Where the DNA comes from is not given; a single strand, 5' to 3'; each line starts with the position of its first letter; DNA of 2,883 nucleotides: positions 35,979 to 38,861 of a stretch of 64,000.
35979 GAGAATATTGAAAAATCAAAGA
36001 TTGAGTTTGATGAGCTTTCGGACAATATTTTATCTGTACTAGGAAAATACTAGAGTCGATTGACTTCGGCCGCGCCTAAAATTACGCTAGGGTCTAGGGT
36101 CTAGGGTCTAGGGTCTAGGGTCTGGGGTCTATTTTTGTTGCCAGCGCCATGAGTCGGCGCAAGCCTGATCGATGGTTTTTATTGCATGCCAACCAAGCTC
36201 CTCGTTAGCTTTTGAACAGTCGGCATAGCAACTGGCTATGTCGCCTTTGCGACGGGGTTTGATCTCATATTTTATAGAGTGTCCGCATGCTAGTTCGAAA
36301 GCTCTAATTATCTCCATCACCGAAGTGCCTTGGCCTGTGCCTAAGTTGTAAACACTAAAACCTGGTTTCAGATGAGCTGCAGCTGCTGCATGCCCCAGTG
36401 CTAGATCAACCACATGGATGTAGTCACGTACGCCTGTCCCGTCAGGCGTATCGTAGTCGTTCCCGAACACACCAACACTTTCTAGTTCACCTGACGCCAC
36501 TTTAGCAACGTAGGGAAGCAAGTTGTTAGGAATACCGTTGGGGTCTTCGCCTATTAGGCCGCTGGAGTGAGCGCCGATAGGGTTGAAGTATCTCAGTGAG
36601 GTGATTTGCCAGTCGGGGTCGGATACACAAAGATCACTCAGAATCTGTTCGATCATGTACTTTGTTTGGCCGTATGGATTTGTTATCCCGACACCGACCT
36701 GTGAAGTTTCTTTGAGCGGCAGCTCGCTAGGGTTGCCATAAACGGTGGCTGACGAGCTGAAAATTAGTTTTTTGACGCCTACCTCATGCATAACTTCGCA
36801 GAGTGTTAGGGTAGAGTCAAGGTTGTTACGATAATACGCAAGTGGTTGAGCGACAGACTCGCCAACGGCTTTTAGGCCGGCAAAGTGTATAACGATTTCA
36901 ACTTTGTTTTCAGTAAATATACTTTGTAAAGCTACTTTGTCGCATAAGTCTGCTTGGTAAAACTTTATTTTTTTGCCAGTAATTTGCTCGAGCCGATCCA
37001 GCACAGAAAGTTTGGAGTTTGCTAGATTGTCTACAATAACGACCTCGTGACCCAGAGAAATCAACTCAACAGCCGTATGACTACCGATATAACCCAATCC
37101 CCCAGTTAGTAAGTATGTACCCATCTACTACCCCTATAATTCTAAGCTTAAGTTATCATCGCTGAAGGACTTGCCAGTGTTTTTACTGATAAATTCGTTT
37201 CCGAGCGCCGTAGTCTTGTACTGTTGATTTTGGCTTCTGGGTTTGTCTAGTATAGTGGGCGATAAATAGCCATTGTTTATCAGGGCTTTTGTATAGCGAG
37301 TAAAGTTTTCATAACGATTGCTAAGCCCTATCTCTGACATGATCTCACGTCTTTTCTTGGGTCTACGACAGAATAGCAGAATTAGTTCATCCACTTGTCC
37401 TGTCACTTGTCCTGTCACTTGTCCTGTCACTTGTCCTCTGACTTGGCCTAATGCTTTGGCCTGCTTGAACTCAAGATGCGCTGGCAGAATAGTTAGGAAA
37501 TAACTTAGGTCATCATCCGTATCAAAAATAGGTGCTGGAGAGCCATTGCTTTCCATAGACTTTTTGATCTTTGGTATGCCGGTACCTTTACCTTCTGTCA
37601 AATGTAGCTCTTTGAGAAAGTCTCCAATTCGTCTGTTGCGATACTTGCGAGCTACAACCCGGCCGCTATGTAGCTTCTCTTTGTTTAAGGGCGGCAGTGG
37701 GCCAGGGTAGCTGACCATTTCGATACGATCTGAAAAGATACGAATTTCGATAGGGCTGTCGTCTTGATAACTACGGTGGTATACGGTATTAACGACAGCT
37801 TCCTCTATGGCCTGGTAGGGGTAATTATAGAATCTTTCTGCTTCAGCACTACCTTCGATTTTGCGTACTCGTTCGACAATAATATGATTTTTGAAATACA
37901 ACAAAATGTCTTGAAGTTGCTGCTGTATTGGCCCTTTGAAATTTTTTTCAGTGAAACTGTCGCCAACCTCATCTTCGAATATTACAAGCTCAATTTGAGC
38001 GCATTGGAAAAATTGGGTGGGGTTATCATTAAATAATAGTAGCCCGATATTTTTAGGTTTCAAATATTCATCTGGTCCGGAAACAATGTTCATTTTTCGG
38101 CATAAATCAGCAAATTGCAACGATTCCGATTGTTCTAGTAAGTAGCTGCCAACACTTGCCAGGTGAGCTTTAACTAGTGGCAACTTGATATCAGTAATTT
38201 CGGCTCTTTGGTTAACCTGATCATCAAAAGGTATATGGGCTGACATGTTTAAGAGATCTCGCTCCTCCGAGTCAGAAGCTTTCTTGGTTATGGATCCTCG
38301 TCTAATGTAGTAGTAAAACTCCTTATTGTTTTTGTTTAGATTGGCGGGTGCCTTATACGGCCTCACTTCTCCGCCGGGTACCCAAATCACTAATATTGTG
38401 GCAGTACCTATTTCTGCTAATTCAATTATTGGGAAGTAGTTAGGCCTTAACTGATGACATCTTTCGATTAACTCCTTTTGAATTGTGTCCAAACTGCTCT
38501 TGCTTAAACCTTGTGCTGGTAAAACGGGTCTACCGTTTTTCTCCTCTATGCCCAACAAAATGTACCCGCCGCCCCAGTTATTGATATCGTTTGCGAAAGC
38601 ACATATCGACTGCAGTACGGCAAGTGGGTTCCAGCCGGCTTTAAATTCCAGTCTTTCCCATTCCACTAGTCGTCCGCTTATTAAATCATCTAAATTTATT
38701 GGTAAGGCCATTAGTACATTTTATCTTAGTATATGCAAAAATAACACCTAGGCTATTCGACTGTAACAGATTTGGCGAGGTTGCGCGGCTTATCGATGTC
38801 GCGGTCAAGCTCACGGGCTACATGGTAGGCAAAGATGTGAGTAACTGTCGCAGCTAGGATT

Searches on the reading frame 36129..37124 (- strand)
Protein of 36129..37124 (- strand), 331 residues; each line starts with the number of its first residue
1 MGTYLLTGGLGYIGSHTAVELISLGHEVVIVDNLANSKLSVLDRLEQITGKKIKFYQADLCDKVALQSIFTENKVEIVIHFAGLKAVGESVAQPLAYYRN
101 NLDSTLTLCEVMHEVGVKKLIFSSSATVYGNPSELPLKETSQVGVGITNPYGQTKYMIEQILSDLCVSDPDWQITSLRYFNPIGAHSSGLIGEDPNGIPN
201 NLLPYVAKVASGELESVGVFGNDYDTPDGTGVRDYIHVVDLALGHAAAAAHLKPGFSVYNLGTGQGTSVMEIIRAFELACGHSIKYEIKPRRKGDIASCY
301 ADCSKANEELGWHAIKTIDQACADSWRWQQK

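Call 83: search_protein_families(library=pfam, proteins=[window:36129-37124:-], max_evalue=0.00001)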
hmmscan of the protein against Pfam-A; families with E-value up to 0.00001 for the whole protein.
window:36129-37124:- (331 aa): 9 families
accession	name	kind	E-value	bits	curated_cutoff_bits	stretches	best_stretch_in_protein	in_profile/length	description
PF01370.27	Epimerase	-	5.8e-53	180.2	20.9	1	5-262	2-240/240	NAD dependent epimerase/dehydratase family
PF16363.11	GDP_Man_Dehyd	-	6.7e-52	177.4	27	1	5-323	1-330/332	GDP-mannose 4,6 dehydratase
PF01073.25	3Beta_HSD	-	1.4e-14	54.2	22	1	6-161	2-156/280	3-beta hydroxysteroid dehydrogenase/isomerase family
PF02719.21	Polysacc_synt_2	-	3.8e-12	46.4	20.2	1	5-125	2-128/293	Polysaccharide biosynthesis protein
PF04321.23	RmlD_sub_bind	-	8.7e-09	35.3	27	1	5-164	4-138/287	RmlD substrate binding domain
PF08659.16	KR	-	8.1e-08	32.8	22.6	1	2-133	1-145/180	KR domain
PF07993.18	NAD_binding_4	-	4.9e-07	29.6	20.1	1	6-164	1-190/258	Male sterility protein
PF13460.12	NAD_binding_10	-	6e-06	26.7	27.2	1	8-174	1-140/184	NAD(P)H-binding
PF00106.31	adh_short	-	7.3e-06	26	26.6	0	5-87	4-90/195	short chain dehydrogenase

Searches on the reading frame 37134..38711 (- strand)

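Call 83: search_protein_families(library=pfam, proteins=[window:37134-38711:-], max_evalue=0.00001)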
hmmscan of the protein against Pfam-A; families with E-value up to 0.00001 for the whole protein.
window:37134-38711:- (525 aa): 3 families
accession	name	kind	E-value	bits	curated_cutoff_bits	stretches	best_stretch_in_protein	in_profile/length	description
PF13749.12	HATPase_c_4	-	7e-15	55.2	26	1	319-400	2-82/89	Putative ATP-dependent DNA helicase recG C-terminal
PF04326.19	SLFN_AlbA_2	-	4.3e-14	53.5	25.3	1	17-145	1-117/118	Schlafen, AlbA_2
PF21247.3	Fic-like_C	-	1.8e-08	34.6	27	1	439-501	2-64/64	Filamentation induced by cAMP protein Fic-like, C-terminal domain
